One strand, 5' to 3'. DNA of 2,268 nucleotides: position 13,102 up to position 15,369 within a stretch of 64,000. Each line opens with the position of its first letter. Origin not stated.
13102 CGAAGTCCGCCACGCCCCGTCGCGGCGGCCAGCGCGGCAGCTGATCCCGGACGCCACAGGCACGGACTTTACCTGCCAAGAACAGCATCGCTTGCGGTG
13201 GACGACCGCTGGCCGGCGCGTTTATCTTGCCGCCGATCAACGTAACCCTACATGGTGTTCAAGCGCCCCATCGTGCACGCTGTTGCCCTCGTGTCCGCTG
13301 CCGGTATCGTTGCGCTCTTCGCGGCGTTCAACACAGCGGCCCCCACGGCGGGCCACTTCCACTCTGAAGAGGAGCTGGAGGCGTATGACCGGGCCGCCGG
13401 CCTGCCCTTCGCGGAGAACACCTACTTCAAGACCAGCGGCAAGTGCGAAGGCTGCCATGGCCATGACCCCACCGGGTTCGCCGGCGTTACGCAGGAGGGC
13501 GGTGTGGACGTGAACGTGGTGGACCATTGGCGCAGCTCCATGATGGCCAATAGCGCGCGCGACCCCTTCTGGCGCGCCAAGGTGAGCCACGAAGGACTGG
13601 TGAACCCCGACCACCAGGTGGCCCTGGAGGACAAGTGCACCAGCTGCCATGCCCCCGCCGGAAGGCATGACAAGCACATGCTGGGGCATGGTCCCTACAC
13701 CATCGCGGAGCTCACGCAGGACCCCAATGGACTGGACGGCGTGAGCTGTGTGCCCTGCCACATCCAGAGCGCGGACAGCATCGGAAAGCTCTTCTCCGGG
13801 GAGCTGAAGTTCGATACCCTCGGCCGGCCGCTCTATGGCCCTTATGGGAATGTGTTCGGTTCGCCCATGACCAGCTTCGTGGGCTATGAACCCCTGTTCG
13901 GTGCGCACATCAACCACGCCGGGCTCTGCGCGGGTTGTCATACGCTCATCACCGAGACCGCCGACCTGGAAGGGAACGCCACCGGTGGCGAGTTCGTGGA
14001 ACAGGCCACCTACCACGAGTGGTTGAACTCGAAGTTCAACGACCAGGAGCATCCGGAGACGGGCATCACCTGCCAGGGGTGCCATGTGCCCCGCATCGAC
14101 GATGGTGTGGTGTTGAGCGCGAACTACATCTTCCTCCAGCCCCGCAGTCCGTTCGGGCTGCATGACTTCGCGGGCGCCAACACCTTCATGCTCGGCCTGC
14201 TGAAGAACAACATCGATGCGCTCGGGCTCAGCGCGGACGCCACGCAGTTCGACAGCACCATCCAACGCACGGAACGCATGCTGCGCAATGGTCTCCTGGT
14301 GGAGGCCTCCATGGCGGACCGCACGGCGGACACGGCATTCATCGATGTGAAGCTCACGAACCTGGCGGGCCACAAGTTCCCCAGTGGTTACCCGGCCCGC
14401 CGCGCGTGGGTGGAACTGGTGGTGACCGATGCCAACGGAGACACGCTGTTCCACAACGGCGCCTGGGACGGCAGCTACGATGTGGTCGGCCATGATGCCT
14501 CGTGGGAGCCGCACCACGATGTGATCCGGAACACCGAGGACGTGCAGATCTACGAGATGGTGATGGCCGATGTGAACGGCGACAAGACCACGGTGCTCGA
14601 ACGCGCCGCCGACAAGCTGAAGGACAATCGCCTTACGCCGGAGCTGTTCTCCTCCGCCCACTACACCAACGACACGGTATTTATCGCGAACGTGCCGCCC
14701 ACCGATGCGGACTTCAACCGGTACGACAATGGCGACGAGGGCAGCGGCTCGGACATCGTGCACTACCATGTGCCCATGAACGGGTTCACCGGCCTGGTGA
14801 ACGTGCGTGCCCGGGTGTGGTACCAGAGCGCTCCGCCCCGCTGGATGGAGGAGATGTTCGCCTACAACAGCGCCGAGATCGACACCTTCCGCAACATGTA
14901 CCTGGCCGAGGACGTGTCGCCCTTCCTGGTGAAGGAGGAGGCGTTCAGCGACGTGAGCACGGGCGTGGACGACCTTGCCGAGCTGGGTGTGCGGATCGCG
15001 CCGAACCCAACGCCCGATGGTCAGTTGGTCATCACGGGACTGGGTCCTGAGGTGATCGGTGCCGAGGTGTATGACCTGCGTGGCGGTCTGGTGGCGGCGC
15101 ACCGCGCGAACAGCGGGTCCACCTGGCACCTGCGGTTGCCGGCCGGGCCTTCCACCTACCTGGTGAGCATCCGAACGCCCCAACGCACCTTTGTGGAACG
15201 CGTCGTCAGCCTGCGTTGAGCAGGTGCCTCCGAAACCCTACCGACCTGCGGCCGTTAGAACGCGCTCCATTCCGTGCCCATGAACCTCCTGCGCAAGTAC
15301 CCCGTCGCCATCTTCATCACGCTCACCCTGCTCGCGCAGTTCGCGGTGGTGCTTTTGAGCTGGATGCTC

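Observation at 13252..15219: Penta-heme c-type cytochrome exported by the type IX secretion system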

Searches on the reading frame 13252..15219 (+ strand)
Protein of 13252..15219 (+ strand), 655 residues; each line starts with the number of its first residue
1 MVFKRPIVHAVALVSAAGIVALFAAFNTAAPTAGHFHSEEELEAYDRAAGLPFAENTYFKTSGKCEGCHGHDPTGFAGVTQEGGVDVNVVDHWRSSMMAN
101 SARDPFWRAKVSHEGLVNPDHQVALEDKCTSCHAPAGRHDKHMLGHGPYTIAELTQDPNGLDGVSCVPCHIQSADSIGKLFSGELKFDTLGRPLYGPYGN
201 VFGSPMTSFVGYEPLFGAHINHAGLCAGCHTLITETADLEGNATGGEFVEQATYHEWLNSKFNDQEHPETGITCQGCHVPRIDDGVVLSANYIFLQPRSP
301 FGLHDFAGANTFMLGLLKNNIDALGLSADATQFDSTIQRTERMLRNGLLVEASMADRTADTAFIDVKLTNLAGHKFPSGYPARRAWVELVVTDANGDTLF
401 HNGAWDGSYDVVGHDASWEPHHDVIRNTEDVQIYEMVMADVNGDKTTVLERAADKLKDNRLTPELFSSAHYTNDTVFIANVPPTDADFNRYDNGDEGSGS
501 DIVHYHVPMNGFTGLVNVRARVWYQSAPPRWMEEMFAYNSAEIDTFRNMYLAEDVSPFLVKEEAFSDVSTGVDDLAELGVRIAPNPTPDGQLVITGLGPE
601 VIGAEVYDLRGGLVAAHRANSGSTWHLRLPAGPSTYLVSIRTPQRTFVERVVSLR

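Call 3: search_protein_families(library=pfam, proteins=[window:13252-15219:+], max_evalue=1)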
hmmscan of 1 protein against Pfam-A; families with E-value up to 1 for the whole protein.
window:13252-15219:+ (655 aa): 6 families
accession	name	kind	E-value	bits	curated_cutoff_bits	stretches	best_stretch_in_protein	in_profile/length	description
PF22113.1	Mtrc-MtrF_II-IV_dom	-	3.8e-05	23.7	30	1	53-173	72-166/176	Outer membrane cytochrome MtrC/MtrF-like, domains II/IV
PF13435.11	Cytochrome_C554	-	4.5e-05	24.7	20.8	1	65-170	2-83/84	Cytochrome c554 and c-prime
PF14522.11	Cytochrome_C7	-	5.6e-05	23.3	24.8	1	120-231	4-67/67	Cytochrome c7 and related cytochrome c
PF14537.11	Cytochrom_c3_2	-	0.011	16.6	25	0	117-172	17-66/79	Cytochrome c3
PF02085.21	Cytochrom_CIII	-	0.1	13.4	22.9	1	219-279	25-83/101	Class III cytochrome C family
PF09699.15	Paired_CXXCH_1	-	0.16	12.2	20.6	1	121-155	1-25/41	Doubled CXXCH motif (Paired_CXXCH_1)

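Call 4: search_protein_families(library=ncbifam, proteins=[window:13252-15219:+], max_evalue=1)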
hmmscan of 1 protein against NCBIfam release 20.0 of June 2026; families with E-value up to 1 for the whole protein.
window:13252-15219:+ (655 aa): 3 families
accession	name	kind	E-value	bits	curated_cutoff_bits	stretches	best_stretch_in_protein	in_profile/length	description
TIGR03507.1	decahem_SO1788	subfamily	8.7e-06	24.5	209.3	1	36-173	546-663/672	OmcA/MtrC family decaheme c-type cytochrome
TIGR04183.1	Por_Secre_tail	domain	1.5e-05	24.9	23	1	582-652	1-70/72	T9SS type A sorting domain-containing protein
NF040886.1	cyt_C_like_Sec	equivalog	0.00072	18.2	250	1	358-402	293-338/423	multiheme c-type cytochrome (seleno)protein ExtKL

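Call 5: search_solved_structures(query=window:13252-15219:+, max_evalue=10, show_alignments=2)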
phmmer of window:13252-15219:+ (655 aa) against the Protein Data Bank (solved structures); distinct sequences matched with E-value up to 10: 1.
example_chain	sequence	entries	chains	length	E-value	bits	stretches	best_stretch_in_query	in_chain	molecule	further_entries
5ze8_A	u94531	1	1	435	0.00096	20.6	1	341-407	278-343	cytochrome c552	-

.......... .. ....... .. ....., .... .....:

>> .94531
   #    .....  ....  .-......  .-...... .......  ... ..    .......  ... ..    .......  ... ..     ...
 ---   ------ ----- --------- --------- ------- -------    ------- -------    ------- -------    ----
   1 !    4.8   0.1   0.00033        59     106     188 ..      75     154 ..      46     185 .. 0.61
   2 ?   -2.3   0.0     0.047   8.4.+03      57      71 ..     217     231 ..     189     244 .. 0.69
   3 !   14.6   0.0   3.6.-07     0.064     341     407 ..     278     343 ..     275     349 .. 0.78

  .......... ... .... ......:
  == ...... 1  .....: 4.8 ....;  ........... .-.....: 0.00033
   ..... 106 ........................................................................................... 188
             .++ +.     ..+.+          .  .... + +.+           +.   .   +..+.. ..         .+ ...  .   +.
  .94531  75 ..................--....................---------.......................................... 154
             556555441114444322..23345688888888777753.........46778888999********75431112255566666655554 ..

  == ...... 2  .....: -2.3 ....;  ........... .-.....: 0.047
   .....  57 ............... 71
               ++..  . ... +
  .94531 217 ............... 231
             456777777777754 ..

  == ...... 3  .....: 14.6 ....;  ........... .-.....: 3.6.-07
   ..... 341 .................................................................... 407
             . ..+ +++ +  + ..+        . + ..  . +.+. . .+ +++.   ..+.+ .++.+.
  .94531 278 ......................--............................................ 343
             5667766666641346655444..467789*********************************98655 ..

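Call 6: find_homologous_proteins(query=window:13252-15219:+, max_evalue=0.001)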
Query window:13252-15219:+ (655 aa): 5714 proteins with E <= 0.001 among 8000 candidates; the best 120 are listed.
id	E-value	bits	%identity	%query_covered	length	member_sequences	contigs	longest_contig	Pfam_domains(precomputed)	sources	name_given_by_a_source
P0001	0.0e+0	1540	100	100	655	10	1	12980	-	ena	-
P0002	0.0e+0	1286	84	100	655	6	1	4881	-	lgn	-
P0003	0.0e+0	1117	74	97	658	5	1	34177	-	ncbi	-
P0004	0.0e+0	1116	74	96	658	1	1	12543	-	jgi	jgi:hypothetical protein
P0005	0.0e+0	1114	73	99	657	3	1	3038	PF13435.12,PF14522.12,PF22113.2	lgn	-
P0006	0.0e+0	1107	73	99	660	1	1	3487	-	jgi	jgi:Cytochrome c554 and c-prime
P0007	0.0e+0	1088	71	99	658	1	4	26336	PF22113.2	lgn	-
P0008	0.0e+0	1079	71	99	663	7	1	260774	PF22113.2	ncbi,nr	ncbi:MAG: hypothetical protein IPO90_05550 [Flavobacteriales bacterium]|nr:hypothetical protein [Fla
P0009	0.0e+0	1055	70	99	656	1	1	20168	-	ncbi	-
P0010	0.0e+0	1036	69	99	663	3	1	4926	-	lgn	-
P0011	0.0e+0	1032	68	99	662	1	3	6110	PF22113.2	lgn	-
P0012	0.0e+0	1014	67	99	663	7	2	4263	PF22113.2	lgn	-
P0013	0.0e+0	1014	68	99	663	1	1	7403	PF14522.12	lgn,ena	-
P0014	0.0e+0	1012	68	99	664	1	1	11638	PF14522.12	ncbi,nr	ncbi:MAG: T9SS type A sorting domain-containing protein [Flavobacteriales bacterium]|nr:T9SS type A 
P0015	0.0e+0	1011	67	99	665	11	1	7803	PF18962.8,PF14522.12,PF22113.2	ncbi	-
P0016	1.8e-297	1006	67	99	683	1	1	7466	PF14522.12,PF22113.2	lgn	-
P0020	3.9e-296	1002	67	99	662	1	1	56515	PF22113.2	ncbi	-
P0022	1.4e-295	1000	67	100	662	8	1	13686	PF18962.8,PF22113.2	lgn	-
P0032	4.4e-286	969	66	99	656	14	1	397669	PF18962.8,PF22113.2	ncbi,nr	ncbi:MAG: T9SS type A sorting domain-containing protein [Flavobacteriales bacterium]|nr:T9SS type A 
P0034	9.3e-284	961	66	97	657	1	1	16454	PF13435.12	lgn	-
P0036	1.2e-278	944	64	100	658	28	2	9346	PF09699.16,PF14522.12,PF22113.2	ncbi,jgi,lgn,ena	jgi:hypothetical protein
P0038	3.8e-278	942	63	99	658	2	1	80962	PF09699.16,PF14522.12,PF22113.2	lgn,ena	-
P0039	6.4e-278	942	63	99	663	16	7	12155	PF22113.2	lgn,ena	-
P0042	4.9e-275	932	63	99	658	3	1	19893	PF09699.16,PF14522.12,PF22113.2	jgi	-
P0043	9.1e-275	931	63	100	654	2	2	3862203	-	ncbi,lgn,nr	ncbi:MAG: T9SS type A sorting domain-containing protein [Flavobacteriales bacterium]|nr:T9SS type A 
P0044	6.9e-274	928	63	98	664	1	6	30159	PF22113.2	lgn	-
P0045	7.2e-274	928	64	99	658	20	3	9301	PF09699.16,PF14522.12,PF22113.2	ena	-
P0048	2.9e-273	926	63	99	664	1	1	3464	PF14522.12,PF22113.2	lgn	-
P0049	7.3e-273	925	62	99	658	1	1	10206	PF09699.16,PF14522.12,PF22113.2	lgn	-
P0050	8.4e-273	925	62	99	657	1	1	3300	PF09699.16,PF14522.12,PF22113.2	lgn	-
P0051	1.3e-272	924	62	99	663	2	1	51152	PF14522.12,PF22113.2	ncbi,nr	ncbi:MAG: T9SS type A sorting domain-containing protein [Flavobacteriales bacterium]|nr:T9SS type A 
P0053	2.3e-272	923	64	97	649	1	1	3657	PF14522.12,PF22113.2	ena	-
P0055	5.4e-272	922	62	99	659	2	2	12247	PF09699.16,PF14522.12,PF22113.2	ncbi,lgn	-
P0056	1.4e-271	921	63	99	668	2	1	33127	PF14522.12,PF22113.2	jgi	-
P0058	2.9e-271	920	63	100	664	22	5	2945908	PF14522.12,PF22113.2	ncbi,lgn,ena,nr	ncbi:MAG: T9SS type A sorting domain-containing protein [Flavobacteriales bacterium]|nr:T9SS type A 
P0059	3.1e-271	920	63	100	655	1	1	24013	PF18962.8,PF14522.12,PF22113.2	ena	-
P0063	2.5e-270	917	62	100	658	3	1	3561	PF09699.16,PF14522.12,PF22113.2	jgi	-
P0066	5.8e-270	915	63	100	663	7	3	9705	PF18962.8,PF14522.12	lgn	-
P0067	6.6e-270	915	64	97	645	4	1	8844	PF14522.12,PF22113.2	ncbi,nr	ncbi:MAG: T9SS type A sorting domain-containing protein [Flavobacteriales bacterium]|nr:T9SS type A 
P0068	6.6e-270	915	62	99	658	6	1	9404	PF09699.16,PF14522.12,PF22113.2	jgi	jgi:hypothetical protein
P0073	4.9e-269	912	62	98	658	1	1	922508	PF22113.2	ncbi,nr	ncbi:MAG: T9SS type A sorting domain-containing protein [Flavobacteriales bacterium]|nr:T9SS type A 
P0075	1.0e-268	911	62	100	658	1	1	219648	PF22113.2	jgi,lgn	jgi:hypothetical protein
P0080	3.8e-268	909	62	100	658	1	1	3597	PF09699.16,PF14522.12,PF22113.2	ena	-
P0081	5.4e-268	909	62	100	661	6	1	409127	PF14537.12,PF13435.12,PF18962.8,PF22113.2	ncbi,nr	ncbi:MAG: T9SS type A sorting domain-containing protein [Flavobacteriales bacterium]|nr:T9SS type A 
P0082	5.8e-268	909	63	98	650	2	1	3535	PF18962.8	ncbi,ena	-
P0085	3.6e-267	906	62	99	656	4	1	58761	PF14522.12,PF22113.2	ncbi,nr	ncbi:MAG: T9SS type A sorting domain-containing protein [Flavobacteriales bacterium]|nr:T9SS type A 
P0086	6.2e-267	905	61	99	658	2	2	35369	PF22113.2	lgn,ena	-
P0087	1.2e-266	904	63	100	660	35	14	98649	PF14522.12,PF22113.2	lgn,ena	-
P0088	1.8e-266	904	61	99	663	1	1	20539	PF14522.12,PF22113.2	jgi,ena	-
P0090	3.4e-266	903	61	99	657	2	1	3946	PF18962.8,PF14522.12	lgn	-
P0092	3.6e-266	903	62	98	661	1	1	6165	PF22113.2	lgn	-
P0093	3.6e-266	903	63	97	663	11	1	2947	PF09699.16,PF18962.8,PF14522.12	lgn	-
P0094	3.7e-266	903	62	100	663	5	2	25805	PF13435.12,PF14522.12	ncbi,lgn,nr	ncbi:MAG: T9SS type A sorting domain-containing protein [Flavobacteriales bacterium]|nr:T9SS type A 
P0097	7.0e-266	902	62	98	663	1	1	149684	PF14522.12,PF22113.2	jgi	jgi:hypothetical protein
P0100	3.4e-265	900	62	100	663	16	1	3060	PF13435.12,PF14522.12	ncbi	-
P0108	4.2e-264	896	62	98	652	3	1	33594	PF18962.8,PF14522.12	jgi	-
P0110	1.2e-263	894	63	98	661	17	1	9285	PF14537.12,PF14522.12,PF22113.2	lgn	-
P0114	2.8e-263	893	60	99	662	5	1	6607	PF14522.12,PF22113.2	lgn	-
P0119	7.6e-263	892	61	98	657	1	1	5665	PF18962.8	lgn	-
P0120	7.7e-263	892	62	99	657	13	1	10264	PF18962.8,PF14522.12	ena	-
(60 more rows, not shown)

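Call 9: find_encoding_contigs(protein=P0043, flank=10000, max_places=3)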
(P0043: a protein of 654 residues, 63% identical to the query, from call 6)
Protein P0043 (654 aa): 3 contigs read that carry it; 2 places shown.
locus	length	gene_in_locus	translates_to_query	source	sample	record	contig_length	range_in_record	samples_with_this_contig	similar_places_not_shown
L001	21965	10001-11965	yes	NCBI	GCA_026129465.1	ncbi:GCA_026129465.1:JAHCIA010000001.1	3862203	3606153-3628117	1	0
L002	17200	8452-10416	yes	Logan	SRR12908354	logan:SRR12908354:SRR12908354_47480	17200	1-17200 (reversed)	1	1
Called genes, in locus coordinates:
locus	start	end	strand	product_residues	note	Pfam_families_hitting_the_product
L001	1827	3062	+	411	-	PF00578:AhpC-TSA, PF08534:Redoxin, PF13905:Thioredoxin_8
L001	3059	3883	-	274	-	PF00288:GHMP_kinases_N, PF08544:GHMP_kinases_C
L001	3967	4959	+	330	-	PF03255:ACCA, PF01039:Carboxyl_trans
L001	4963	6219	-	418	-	PF17957:Big_7 (faint)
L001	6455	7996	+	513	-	PF00772:DnaB, PF03796:DnaB_C, PF13481:AAA_25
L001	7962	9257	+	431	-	-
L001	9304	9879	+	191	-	PF18347:DUF5606, PF21186:DUF6852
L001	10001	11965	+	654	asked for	-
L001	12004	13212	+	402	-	PF04389:Peptidase_M28, PF01546:Peptidase_M20 (faint)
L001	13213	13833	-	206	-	PF00127:Copper-bind (weak), PF18962:Por_Secre_tail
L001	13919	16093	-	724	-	PF00930:DPPIV_N, PF02129:Peptidase_S15, PF00326:Peptidase_S9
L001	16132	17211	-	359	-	PF00034:Cytochrom_C (faint), PF03150:CCP_MauG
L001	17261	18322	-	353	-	PF00034:Cytochrom_C (faint), PF03150:CCP_MauG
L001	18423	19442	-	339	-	PF01565:FAD_binding_4, PF02873:MurB_C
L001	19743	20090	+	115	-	-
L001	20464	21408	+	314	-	PF18962:Por_Secre_tail (weak)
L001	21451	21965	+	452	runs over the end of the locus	-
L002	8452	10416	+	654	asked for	-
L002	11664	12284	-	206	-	PF00127:Copper-bind (weak), PF18962:Por_Secre_tail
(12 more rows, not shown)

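Call 10: find_encoding_contigs(protein=P0058, flank=10000, max_places=3)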
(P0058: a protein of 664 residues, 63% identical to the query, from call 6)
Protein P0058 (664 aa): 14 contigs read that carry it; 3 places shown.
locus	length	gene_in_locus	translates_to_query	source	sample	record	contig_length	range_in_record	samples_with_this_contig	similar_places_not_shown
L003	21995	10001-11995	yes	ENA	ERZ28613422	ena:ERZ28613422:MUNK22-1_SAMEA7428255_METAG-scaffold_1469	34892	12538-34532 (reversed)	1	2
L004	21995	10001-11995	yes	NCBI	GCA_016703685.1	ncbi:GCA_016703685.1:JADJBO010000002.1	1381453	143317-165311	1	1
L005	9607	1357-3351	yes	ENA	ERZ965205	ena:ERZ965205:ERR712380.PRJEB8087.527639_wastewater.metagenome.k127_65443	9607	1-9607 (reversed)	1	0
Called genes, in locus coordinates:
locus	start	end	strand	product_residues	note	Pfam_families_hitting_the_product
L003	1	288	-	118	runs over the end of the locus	-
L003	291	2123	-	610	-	-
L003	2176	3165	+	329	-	PF03255:ACCA, PF01039:Carboxyl_trans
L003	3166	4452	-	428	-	PF17957:Big_7, PF13360:PQQ_2 (faint)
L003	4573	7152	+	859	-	PF00772:DnaB, PF03796:DnaB_C, PF05203:Hom_end_hint, PF05204:Hom_end (weak), PF14528:LAGLIDADG_3 (weak), PF03796:DnaB_C, PF13481:AAA_25 (weak)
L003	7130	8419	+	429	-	-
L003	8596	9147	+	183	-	PF17185:NlpE_C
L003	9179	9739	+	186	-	PF18347:DUF5606, PF21186:DUF6852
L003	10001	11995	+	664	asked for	PF22113:Mtrc-MtrF_II-IV_dom (faint), PF14522:Cytochrome_C7 (faint)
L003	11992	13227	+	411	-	PF04389:Peptidase_M28, PF01546:Peptidase_M20 (faint)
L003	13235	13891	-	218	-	PF18962:Por_Secre_tail (weak)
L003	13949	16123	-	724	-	PF00930:DPPIV_N, PF00326:Peptidase_S9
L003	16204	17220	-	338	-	PF01565:FAD_binding_4, PF02873:MurB_C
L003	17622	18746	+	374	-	PF13439:Glyco_transf_4, PF13579:Glyco_trans_4_4, PF00534:Glycos_transf_1, PF13524:Glyco_trans_1_2 (weak), PF13692:Glyco_trans_1_4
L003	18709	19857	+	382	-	PF13439:Glyco_transf_4 (faint)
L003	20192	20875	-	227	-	PF00005:ABC_tran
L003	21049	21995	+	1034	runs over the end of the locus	PF09976:TPR_21 (faint), PF12895:ANAPC3 (faint), PF13424:TPR_12 (faint), PF14559:TPR_19 (faint), PF21545:T7SS_EccA1_N (faint), PF25058:ARM_TT21 (faint), PF25064:ARM_TT21_5th (faint), PF13432:TPR_16 (weak), +10 more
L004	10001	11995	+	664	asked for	PF22113:Mtrc-MtrF_II-IV_dom (faint), PF14522:Cytochrome_C7 (faint)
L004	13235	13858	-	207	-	PF18962:Por_Secre_tail (weak)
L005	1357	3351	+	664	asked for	PF22113:Mtrc-MtrF_II-IV_dom (faint), PF14522:Cytochrome_C7 (faint)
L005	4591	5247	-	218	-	PF18962:Por_Secre_tail (weak)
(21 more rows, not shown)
